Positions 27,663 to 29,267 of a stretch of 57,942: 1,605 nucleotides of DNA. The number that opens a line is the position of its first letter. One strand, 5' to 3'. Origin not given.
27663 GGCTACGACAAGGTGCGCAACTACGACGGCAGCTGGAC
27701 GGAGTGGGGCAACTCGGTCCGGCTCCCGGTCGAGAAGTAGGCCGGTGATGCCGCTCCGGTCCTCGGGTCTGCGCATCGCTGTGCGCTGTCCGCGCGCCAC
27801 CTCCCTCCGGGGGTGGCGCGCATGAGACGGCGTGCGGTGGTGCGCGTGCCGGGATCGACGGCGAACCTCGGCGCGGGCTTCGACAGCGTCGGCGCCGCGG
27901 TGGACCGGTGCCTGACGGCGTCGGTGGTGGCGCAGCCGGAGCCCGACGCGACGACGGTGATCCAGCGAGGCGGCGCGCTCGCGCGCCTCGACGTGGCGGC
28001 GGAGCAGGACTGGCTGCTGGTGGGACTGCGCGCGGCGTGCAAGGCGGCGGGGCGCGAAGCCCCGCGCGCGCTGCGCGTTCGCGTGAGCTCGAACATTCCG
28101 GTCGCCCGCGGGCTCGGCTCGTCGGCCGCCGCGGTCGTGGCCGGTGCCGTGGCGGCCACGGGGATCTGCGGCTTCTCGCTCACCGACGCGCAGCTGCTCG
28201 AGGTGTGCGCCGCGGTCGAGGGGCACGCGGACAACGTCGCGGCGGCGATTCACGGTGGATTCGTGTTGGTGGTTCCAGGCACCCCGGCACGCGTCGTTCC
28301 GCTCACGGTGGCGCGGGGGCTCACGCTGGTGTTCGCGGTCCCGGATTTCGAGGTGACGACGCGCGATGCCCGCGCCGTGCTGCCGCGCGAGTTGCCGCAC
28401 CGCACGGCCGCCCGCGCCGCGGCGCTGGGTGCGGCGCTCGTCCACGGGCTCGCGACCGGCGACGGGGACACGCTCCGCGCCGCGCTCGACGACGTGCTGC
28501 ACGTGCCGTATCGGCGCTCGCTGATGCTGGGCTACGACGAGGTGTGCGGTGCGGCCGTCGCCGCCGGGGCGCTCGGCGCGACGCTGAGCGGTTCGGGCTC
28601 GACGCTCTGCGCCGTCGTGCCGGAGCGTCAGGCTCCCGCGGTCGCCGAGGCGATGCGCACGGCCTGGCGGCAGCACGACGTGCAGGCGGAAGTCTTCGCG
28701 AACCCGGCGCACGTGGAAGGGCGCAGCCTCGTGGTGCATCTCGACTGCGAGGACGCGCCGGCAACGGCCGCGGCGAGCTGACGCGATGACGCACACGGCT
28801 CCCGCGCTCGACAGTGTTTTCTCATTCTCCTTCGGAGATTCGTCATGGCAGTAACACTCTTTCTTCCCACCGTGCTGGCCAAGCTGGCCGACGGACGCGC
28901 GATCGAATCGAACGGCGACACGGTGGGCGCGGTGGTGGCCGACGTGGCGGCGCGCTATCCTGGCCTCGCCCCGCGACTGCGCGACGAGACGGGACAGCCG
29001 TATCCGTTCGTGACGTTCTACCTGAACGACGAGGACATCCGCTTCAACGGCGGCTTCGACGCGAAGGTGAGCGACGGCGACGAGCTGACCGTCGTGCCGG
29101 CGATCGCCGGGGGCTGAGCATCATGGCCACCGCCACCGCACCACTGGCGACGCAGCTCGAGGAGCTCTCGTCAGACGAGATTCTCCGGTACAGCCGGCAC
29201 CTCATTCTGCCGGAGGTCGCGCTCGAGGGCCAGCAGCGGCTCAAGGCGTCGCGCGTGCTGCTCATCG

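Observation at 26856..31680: Rhodanese - ThrB - MoaD-like carrier - MoeZ - ThrC-like cluster: candidate protein-thiocarboxylate route from O-phosphohomoserine to homocysteine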

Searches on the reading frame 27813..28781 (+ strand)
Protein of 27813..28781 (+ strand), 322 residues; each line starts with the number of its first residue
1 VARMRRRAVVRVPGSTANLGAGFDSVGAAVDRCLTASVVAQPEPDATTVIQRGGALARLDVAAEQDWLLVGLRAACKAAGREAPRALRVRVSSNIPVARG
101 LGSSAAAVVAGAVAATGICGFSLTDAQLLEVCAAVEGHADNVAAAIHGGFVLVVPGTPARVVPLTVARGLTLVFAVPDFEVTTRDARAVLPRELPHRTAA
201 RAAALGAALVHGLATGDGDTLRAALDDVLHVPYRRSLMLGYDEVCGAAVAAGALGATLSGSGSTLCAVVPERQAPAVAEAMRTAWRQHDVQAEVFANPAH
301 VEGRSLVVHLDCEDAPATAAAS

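Call 7: search_protein_families(library=pfam, proteins=[window:27813-28781:+])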
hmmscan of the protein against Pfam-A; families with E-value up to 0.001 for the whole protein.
window:27813-28781:+ (322 aa): 3 families
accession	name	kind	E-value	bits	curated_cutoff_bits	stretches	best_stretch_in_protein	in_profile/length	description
PF00288.32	GHMP_kinases_N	-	2.1e-16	60.3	22.3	1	75-149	6-87/87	GHMP kinases N terminal domain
PF08544.19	GHMP_kinases_C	-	3e-11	44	21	1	210-286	2-84/85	GHMP kinases C terminal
PF22700.2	MVD-like_N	-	4.3e-05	23.6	27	1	82-156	78-149/157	Diphosphomevalonate decarboxylase-like N-terminal domain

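Call 8: search_protein_families(library=ncbifam, proteins=[window:27813-28781:+])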
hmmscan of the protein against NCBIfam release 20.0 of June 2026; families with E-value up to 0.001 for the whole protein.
window:27813-28781:+ (322 aa): 8 families
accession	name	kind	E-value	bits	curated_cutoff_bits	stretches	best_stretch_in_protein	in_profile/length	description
TIGR00191.1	thrB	equivalog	6.2e-64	215.7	168.25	1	10-288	3-284/304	homoserine kinase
NF002288.1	PRK01212.1-4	equivalog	1.9e-55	188.1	194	1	10-299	2-296/303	homoserine kinase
NF002870.0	PRK03188.1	equivalog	2.2e-11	43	286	1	61-290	69-292/310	4-(cytidine 5'-diphospho)-2-C-methyl-D-erythritol kinase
NF003036.0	PRK03926.1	equivalog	2.8e-10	39.8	403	1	85-151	74-146/302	mevalonate kinase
TIGR00549.1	mevalon_kin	equivalog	3.2e-10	40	163.05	1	25-138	19-132/276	mevalonate kinase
TIGR01920.1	Shik_kin_archae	equivalog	1.1e-07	31.5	126.85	1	85-282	68-258/266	shikimate kinase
NF003006.0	PRK03817.1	equivalog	1.1e-05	24.6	443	1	73-144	75-145/352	galactokinase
TIGR00131.1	gal_kin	equivalog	0.00071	18.6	226.65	0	81-135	105-159/388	galactokinase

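Call 85: find_homologous_proteins(query=window:27813-28781:+, max_evalue=1e-20)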
Query window:27813-28781:+ (322 aa): 3830 proteins with E <= 1e-20 among 8000 candidates; the best 120 are listed.
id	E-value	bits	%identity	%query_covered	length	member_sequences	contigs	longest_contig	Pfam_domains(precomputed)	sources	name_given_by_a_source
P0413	1.3e-170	584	89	99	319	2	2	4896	PF00288.33,PF08544.19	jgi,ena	jgi:homoserine kinase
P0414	3.3e-170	583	88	99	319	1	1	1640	PF00288.33,PF08544.19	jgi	jgi:homoserine kinase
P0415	6.7e-170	582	89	98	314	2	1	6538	PF00288.33,PF08544.19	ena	-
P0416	1.4e-168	578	88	99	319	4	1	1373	PF00288.33,PF08544.19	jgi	jgi:homoserine kinase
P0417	2.5e-168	577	88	99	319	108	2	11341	PF00288.33,PF08544.19,PF22700.3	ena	-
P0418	3.7e-168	576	87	99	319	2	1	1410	PF00288.33,PF08544.19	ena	-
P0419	9.4e-168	575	87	99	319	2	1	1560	PF00288.33,PF08544.19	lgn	-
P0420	3.0e-167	573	88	98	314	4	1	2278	PF00288.33,PF08544.19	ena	-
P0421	7.0e-167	572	86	99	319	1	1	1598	PF00288.33,PF08544.19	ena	-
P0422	1.7e-166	571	86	99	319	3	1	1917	PF00288.33,PF08544.19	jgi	-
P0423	3.9e-166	570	70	96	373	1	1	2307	PF00288.33,PF08544.19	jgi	jgi:homoserine kinase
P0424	8.3e-166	569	86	99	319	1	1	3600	PF00288.33,PF08544.19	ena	-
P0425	2.1e-165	567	86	99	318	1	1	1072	PF00288.33,PF08544.19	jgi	jgi:homoserine kinase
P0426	5.0e-165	566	86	99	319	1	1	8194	PF00288.33,PF08544.19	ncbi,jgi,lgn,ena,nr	ncbi:MAG TPA: homoserine kinase [Gemmatimonadaceae bacterium]|nr:homoserine kinase [Gemmatimonadacea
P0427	6.4e-164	562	85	99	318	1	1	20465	PF00288.33,PF08544.19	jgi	jgi:homoserine kinase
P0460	1.4e-131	456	73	97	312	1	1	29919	PF00288.33,PF08544.19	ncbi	ncbi:MAG: homoserine kinase [Gemmatimonadaceae bacterium]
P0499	4.9e-82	294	51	96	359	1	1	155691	PF00288.33,PF08544.19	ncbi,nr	ncbi:MAG TPA: homoserine kinase [Gemmatimonadaceae bacterium]|nr:homoserine kinase [Gemmatimonadacea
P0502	1.5e-81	292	55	94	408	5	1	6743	PF02597.27,PF00288.33,PF08544.19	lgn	-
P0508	4.4e-81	290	56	90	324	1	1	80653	PF00288.33,PF08544.19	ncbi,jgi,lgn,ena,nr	ncbi:MAG TPA: homoserine kinase [Gemmatimonadales bacterium]|nr:homoserine kinase [Gemmatimonadales 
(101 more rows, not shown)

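Call 87: find_encoding_contigs(protein=P0502, flank=6000, max_places=2)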
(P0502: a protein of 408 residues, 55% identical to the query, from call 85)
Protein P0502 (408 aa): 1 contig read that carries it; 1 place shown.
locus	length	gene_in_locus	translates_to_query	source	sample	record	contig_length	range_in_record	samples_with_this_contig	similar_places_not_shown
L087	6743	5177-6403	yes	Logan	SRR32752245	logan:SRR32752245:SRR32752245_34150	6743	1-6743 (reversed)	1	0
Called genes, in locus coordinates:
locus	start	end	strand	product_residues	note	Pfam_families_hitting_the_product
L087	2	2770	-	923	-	?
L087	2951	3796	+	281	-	-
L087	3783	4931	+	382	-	PF02746:MR_MLE_N, PF13378:MR_MLE_C, PF26685:DUF8230_C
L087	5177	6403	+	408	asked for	PF00288:GHMP_kinases_N, PF08544:GHMP_kinases_C, PF02597:ThiS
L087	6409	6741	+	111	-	?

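Call 88: find_encoding_contigs(protein=P0460, flank=8000, max_places=1)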
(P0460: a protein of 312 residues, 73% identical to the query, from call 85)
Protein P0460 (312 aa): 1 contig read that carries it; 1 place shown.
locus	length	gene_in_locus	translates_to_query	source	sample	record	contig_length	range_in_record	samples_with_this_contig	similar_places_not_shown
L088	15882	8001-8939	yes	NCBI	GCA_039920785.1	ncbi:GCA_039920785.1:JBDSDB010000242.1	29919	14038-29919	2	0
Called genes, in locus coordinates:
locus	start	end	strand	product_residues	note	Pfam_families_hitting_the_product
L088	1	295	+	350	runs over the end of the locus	PF01820:Dala_Dala_lig_N, PF02786:CPSase_L_D2 (weak), PF02222:ATP-grasp (weak), PF07478:Dala_Dala_lig_C, PF13535:ATP-grasp_4 (faint)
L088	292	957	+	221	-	-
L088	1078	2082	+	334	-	PF01694:Rhomboid, PF20216:DUF6576 (weak)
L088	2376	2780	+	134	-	PF14489:QueF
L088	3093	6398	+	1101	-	PF13620:CarboxypepD_reg, PF13715:CarbopepD_reg_2 (weak), PF25183:OMP_b-brl_4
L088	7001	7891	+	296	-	PF00581:Rhodanese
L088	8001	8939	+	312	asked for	PF00288:GHMP_kinases_N, PF08544:GHMP_kinases_C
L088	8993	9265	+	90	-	PF02597:ThiS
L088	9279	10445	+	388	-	PF00899:ThiF, PF00581:Rhodanese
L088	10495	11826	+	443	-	PF00291:PALP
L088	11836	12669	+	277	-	PF02602:HEM4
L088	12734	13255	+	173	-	PF10604:Polyketide_cyc2, PF03364:Polyketide_cyc (weak), PF08327:AHSA1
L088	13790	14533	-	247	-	PF06439:3keto-disac_hyd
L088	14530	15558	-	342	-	PF13442:Cytochrome_CBB3 (faint), PF00034:Cytochrom_C (faint)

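Call 89: find_encoding_contigs(protein=P0499, flank=8000, max_places=1)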
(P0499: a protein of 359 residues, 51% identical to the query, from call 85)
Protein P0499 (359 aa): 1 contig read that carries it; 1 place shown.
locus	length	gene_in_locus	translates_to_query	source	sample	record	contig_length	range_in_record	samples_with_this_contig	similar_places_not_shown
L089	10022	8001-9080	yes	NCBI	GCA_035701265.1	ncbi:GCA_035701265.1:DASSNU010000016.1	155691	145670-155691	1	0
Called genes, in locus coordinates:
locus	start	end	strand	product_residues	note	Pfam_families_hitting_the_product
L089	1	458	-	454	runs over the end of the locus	PF05977:MFS_3, PF07690:MFS_1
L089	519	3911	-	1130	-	PF26549:Tricorn_N, PF07676:PD40 (weak), PF25174:Beta-prop_THOC3, PF26550:Tricorn_2nd, PF07676:PD40 (weak), PF14684:Tricorn_C1, PF14685:PDZ_Tricorn, PF03572:Peptidase_S41, +3 more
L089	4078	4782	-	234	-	PF01507:PAPS_reduct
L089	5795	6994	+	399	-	PF00155:Aminotran_1_2, PF01041:DegT_DnrJ_EryC1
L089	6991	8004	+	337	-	PF02548:Pantoate_transf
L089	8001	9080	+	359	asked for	PF00288:GHMP_kinases_N, PF08544:GHMP_kinases_C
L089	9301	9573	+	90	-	PF02597:ThiS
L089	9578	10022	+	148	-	PF00899:ThiF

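Call 90: find_encoding_contigs(protein=P0508, flank=8000, max_places=1)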
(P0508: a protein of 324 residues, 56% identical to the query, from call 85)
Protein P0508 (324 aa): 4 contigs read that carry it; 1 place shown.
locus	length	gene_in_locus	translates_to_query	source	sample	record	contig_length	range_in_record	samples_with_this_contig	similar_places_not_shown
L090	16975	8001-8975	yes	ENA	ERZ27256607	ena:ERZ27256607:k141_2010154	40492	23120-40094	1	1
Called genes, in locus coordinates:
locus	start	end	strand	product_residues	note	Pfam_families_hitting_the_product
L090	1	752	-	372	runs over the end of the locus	PF00180:Iso_dh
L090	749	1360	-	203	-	PF00694:Aconitase_C, PF27512:LeuD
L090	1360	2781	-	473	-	PF00330:Aconitase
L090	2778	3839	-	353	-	PF02826:2-Hacid_dh_C (weak), PF03446:NAD_binding_2 (weak), PF03807:F420_oxidored, PF07991:KARI_N, PF01450:KARI_C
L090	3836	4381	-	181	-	PF22629:ACT_AHAS_ss (weak), PF10369:ALS_ss_C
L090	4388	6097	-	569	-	PF02776:TPP_enzyme_N, PF00205:TPP_enzyme_M, PF02775:TPP_enzyme_C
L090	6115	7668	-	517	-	PF00682:HMGL-like, PF22617:HCS_D2, PF08502:LeuA_dimer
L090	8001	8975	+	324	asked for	PF00288:GHMP_kinases_N, PF08544:GHMP_kinases_C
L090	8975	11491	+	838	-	PF00696:AA_kinase, PF01842:ACT (faint), PF22468:ACT_9, PF13840:ACT_7 (weak), PF22468:ACT_9, PF03447:NAD_binding_3 (weak), PF00742:Homoserine_dh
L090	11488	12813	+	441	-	PF00291:PALP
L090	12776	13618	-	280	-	PF03807:F420_oxidored, PF14748:P5CR_dimer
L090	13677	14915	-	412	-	PF15892:BNR_4 (faint), PF13088:BNR_2 (faint)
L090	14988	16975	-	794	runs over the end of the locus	PF13620:CarboxypepD_reg, PF13715:CarbopepD_reg_2 (weak), PF07715:Plug, PF00593:TonB_dep_Rec_b-barrel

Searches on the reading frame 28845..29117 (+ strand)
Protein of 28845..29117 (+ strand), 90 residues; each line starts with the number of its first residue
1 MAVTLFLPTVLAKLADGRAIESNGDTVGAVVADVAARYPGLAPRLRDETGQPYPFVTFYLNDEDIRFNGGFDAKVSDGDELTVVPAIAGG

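Call 7: search_protein_families(library=pfam, proteins=[window:28845-29117:+])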
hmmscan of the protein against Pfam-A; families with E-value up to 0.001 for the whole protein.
window:28845-29117:+ (90 aa): 1 family
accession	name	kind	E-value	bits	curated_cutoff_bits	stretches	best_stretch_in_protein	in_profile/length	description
PF02597.26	ThiS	-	2.4e-12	47.7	22.5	1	19-90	16-76/76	ThiS family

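Call 8: search_protein_families(library=ncbifam, proteins=[window:28845-29117:+])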
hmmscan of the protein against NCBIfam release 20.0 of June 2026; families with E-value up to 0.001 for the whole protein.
window:28845-29117:+ (90 aa): 2 families
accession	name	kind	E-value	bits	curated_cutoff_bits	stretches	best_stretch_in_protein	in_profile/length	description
NF041918.1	SAMP1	equivalog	6.4e-14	52.3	60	1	9-90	7-91/91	ubiquitin-like small modifier protein 1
TIGR01687.1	moaD_arch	subfamily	4.2e-10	40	49.5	1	19-90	19-88/88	MoaD family protein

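Call 12: search_solved_structures(query=window:28845-29117:+, max_evalue=0.01, show_alignments=2)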
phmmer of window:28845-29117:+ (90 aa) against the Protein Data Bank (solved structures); distinct sequences matched with E-value up to 0.01: 4.
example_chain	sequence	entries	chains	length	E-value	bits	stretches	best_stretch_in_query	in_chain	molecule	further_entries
3dwg_C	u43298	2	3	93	1.4e-22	82.7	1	1-90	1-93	9.5 kDa culture filtrate antigen cfp10A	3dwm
4n6e_B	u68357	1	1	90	1.5e-20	76.2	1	1-90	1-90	ThiS/MoaD family protein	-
2m19_A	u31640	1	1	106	4.7e-06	29.9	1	24-90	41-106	Molybdopterin converting factor subunit 1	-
1v8c_A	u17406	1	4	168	0.00014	25.2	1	17-90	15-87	MoaD related protein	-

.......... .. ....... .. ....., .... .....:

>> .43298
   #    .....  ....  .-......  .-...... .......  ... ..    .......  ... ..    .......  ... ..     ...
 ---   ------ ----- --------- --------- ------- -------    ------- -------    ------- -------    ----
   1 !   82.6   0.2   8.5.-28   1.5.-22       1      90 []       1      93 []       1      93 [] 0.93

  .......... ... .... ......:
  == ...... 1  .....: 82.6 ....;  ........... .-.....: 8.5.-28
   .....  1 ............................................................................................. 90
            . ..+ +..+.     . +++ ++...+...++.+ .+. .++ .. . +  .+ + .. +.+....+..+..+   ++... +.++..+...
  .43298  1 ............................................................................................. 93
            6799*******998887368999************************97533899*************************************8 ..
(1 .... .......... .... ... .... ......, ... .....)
